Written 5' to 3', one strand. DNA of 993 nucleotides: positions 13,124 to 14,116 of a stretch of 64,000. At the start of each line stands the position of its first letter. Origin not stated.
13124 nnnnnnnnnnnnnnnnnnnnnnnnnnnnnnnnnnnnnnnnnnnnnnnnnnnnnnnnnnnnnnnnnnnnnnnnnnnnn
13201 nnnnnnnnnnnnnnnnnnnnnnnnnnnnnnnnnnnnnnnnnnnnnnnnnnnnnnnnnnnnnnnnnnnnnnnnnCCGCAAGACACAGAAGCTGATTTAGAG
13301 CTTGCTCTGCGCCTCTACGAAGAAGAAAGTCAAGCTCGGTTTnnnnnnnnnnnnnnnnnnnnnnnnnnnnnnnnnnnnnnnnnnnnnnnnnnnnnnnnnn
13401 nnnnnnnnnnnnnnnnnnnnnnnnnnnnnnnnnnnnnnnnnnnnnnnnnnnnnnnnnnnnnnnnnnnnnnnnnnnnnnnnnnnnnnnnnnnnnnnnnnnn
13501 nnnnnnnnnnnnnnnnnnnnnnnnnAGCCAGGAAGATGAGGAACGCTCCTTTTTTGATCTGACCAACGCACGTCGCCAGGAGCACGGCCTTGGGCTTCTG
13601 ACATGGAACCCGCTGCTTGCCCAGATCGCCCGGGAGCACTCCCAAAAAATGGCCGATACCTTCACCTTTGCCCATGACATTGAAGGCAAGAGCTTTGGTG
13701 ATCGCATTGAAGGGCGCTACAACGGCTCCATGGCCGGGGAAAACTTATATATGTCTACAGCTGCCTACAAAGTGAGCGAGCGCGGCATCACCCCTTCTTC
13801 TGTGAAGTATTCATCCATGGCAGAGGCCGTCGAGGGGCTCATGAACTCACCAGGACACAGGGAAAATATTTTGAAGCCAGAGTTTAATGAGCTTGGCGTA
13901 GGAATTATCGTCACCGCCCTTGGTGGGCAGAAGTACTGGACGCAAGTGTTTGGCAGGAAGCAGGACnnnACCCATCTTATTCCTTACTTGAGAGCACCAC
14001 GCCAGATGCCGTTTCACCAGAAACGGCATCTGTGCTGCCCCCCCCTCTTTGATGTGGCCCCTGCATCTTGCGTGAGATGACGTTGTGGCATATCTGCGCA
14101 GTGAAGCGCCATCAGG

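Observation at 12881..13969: Secreted protein combining UIM-like repeats with a CAP/SCP/PR-1 domain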

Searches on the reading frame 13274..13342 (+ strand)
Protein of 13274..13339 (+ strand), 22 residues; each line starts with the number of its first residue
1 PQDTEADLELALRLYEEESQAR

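Call 11: search_protein_families(library=pfam, proteins=[window:13274-13339:+], max_evalue=10)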
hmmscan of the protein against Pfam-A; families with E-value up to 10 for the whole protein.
seq(22 aa): 0 families

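Call 33: search_solved_structures(query=A2, max_evalue=10, show_alignments=0)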
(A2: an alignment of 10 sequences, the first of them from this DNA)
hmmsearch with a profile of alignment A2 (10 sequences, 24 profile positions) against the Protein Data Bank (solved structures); distinct sequences matched with E-value up to 10: 2.
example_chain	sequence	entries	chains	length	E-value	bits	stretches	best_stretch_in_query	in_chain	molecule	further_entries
5mn9_C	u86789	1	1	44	0.43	13.9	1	2-14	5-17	Ubiquitin carboxyl-terminal hydrolase MINDY-1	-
8amz_W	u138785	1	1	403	2.1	11.7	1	5-18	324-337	VWFA domain-containing protein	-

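Call 34: search_solved_structures(query=A2, max_evalue=10, show_alignments=2)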
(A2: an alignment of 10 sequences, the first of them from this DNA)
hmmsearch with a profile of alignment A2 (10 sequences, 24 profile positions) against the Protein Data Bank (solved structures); distinct sequences matched with E-value up to 10: 2.
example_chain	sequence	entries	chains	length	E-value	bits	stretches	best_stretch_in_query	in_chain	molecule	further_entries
5mn9_C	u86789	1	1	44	0.43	13.9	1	2-14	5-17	Ubiquitin carboxyl-terminal hydrolase MINDY-1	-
8amz_W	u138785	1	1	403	2.1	11.7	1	5-18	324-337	VWFA domain-containing protein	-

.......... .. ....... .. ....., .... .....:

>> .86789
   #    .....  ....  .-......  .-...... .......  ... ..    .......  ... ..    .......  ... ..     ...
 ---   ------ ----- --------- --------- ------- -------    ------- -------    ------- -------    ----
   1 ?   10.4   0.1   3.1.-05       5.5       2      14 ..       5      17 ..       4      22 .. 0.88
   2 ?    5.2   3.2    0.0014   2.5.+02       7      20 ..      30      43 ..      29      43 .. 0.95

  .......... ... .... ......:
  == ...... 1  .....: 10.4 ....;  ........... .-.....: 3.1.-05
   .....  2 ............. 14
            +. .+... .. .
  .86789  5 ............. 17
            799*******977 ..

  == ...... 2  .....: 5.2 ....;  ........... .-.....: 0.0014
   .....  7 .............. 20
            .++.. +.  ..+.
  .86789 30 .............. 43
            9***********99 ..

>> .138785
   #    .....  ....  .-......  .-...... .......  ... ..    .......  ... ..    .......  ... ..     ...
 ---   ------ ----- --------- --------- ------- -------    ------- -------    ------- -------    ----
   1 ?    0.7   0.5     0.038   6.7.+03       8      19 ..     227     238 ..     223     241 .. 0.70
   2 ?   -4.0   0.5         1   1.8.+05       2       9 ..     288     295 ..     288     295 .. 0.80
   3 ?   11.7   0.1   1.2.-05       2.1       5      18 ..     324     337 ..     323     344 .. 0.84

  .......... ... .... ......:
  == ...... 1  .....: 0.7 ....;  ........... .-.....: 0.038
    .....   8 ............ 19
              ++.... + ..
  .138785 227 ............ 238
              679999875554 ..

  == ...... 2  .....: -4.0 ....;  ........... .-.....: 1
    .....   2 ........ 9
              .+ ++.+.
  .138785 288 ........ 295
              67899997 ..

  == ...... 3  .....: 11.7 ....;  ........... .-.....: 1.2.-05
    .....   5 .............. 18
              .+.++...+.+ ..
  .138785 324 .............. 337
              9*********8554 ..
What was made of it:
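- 13286..13327 (+): MIU-like helix 3, aa 136-149 (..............), central Ala142. Compare MINDY-1 MIU2, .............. (call 34).
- Both are ubiquitin-binding helices: the MINDY-1 tandem MIU and an Rpn10 UIM (calls 33, 34).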

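Call 67: search_solved_structures(query=A4, max_evalue=10, show_alignments=0)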
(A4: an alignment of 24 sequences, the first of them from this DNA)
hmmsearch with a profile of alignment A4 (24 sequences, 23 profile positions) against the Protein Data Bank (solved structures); distinct sequences matched with E-value up to 10: 17.
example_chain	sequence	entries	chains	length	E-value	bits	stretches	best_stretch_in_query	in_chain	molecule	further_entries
5mn9_C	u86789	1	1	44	0.00057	22.8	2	7-21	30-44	Ubiquitin carboxyl-terminal hydrolase MINDY-1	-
5xiu_A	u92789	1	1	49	0.0032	20.5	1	2-17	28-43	E3 ubiquitin-protein ligase RNF168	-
5vey_C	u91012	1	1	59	0.035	17.3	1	1-22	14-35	E3 ubiquitin-protein ligase RNF169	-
8txv_K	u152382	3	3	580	0.23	14.7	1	3-17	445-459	E3 ubiquitin-protein ligase RNF168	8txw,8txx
9k7u_B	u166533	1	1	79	0.33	14.2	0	7-23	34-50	Heter-Zn2-HEHE-22B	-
4xkh_E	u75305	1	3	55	0.36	14.1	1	2-18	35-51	AN1-type zinc finger protein 2B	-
2fid_B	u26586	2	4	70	0.82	13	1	1-21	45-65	Rab5 GDP/GTP exchange factor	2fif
1ee1_A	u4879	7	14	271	0.96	12.8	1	2-14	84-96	NH(3)-DEPENDENT NAD(+) SYNTHETASE | NAD SYNTHETASE | PROTEIN (NAD SYNTHETASE)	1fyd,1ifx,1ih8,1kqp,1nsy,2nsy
2c7m_A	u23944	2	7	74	0.97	12.8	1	1-21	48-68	RAB GUANINE NUCLEOTIDE EXCHANGE FACTOR 1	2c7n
1s6j_A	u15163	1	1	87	1.3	12.4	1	5-19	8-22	Calcium-dependent protein kinase SK5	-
5xit_E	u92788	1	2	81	2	11.8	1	3-16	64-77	E3 ubiquitin-protein ligase RNF168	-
9lnt_A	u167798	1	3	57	2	11.8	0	11-22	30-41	mAIT03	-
5xis_A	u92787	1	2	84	2.1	11.8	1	3-16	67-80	E3 ubiquitin-protein ligase RNF168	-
5ydk_A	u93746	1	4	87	2.2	11.7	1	3-16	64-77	E3 ubiquitin-protein ligase RNF168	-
6hiv_CJ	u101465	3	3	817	3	11.3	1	3-19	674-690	uS10m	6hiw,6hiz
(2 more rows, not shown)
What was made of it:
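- Closest known: UIM. Same: Rpn10 and ZFAND2B UIMs appear as weaker PDB matches (calls 34, 67).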

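Call 68: search_solved_structures(query=A4, max_evalue=1, show_alignments=5)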
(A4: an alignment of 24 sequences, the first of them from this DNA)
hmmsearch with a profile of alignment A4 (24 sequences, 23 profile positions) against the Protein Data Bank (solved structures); distinct sequences matched with E-value up to 1: 9.
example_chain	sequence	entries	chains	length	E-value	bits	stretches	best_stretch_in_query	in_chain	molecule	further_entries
5mn9_C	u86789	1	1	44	0.00057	22.8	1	7-21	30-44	Ubiquitin carboxyl-terminal hydrolase MINDY-1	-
5xiu_A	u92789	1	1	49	0.0032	20.5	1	2-17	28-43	E3 ubiquitin-protein ligase RNF168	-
5vey_C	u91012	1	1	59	0.035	17.3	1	1-22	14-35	E3 ubiquitin-protein ligase RNF169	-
8txv_K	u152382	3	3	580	0.23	14.7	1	3-17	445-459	E3 ubiquitin-protein ligase RNF168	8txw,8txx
9k7u_B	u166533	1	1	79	0.33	14.2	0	7-23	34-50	Heter-Zn2-HEHE-22B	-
4xkh_E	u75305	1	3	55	0.36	14.1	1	2-18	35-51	AN1-type zinc finger protein 2B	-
2fid_B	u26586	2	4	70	0.82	13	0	1-21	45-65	Rab5 GDP/GTP exchange factor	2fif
1ee1_A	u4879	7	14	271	0.96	12.8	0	2-14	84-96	NH(3)-DEPENDENT NAD(+) SYNTHETASE | NAD SYNTHETASE | PROTEIN (NAD SYNTHETASE)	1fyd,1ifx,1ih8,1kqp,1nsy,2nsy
2c7m_A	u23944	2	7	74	0.97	12.8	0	1-21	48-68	RAB GUANINE NUCLEOTIDE EXCHANGE FACTOR 1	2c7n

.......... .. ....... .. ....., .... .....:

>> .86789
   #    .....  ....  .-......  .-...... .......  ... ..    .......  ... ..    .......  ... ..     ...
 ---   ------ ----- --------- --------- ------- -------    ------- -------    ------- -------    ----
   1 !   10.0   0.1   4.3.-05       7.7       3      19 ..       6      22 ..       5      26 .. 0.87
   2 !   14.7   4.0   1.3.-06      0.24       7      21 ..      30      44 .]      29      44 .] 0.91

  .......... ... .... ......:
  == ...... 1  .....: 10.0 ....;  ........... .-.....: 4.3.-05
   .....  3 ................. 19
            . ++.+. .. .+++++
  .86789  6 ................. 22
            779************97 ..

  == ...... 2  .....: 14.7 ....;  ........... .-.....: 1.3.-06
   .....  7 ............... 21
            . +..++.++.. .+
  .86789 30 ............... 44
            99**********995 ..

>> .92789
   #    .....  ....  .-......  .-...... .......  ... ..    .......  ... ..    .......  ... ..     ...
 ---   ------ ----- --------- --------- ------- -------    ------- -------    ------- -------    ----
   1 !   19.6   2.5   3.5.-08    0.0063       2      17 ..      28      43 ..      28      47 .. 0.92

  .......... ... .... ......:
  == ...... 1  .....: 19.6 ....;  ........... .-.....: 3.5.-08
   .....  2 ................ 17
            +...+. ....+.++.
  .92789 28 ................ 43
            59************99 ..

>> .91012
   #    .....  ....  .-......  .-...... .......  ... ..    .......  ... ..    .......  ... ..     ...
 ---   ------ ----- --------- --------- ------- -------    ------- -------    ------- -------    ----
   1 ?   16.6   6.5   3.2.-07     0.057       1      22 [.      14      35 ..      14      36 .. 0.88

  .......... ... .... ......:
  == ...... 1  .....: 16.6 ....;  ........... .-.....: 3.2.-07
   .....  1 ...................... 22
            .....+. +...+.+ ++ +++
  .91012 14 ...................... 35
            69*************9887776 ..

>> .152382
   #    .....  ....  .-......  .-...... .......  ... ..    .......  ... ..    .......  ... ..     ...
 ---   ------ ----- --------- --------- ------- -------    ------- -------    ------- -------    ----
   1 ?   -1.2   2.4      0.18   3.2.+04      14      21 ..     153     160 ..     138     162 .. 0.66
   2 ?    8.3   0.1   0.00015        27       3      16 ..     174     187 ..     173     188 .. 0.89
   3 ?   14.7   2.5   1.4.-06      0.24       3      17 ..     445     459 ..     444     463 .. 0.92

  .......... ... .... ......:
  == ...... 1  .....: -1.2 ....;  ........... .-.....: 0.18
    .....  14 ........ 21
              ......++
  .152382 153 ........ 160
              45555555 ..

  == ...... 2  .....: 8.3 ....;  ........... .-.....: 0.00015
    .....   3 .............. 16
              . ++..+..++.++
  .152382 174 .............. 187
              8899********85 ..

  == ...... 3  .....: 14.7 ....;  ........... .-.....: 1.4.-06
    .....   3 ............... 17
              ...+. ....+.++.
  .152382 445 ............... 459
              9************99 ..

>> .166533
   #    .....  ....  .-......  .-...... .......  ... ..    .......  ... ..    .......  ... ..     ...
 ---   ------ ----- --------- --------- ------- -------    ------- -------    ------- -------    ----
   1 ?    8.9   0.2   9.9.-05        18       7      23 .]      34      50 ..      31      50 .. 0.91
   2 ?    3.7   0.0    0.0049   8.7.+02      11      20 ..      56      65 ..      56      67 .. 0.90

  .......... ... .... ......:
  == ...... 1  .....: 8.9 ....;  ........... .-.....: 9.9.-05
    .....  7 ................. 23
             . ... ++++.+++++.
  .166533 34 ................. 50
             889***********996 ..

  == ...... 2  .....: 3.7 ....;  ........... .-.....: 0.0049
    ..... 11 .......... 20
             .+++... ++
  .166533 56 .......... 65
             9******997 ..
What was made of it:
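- Every MIU protein that turned up in these PDB searches is among them: MINDY-1 E 5.7e-4, RNF168 MIU2 0.0032, RNF169 0.035, Rabex-5 about 0.9, RNF168 MIU1 about 2 (calls 67, 68). Individual E-values are modest, and short PDB peptides gain several bits: RNF168 MIU2 scores 20.5 bits as a 49-aa chain but 14.7 bits (E 0.23) in the full-length protein (calls 67, 68).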

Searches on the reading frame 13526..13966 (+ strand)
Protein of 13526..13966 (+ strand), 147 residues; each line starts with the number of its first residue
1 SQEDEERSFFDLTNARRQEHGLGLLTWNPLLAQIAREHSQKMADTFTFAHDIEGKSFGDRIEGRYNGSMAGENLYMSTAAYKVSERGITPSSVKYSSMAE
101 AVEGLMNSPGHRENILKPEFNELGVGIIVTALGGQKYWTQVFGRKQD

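Call 86: search_solved_structures(query=window:13526-13966:+, max_evalue=0.001)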
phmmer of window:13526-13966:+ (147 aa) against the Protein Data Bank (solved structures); distinct sequences matched with E-value up to 0.001: 1.
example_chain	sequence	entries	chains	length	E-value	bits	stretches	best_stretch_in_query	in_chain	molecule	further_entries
4ifa_A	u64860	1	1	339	1.3e-14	57.8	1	7-140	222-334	Extracellular protein containing a SCP domain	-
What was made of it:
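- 13553..13951 (+): CAP/SCP/PR-1 (YkwD-like) domain, aa 225-357. PDB 4ifa_A, E 1.3e-14 (call 86).
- Checked: The closest solved structure is 4ifa_A, E 1.3e-14 (call 86).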
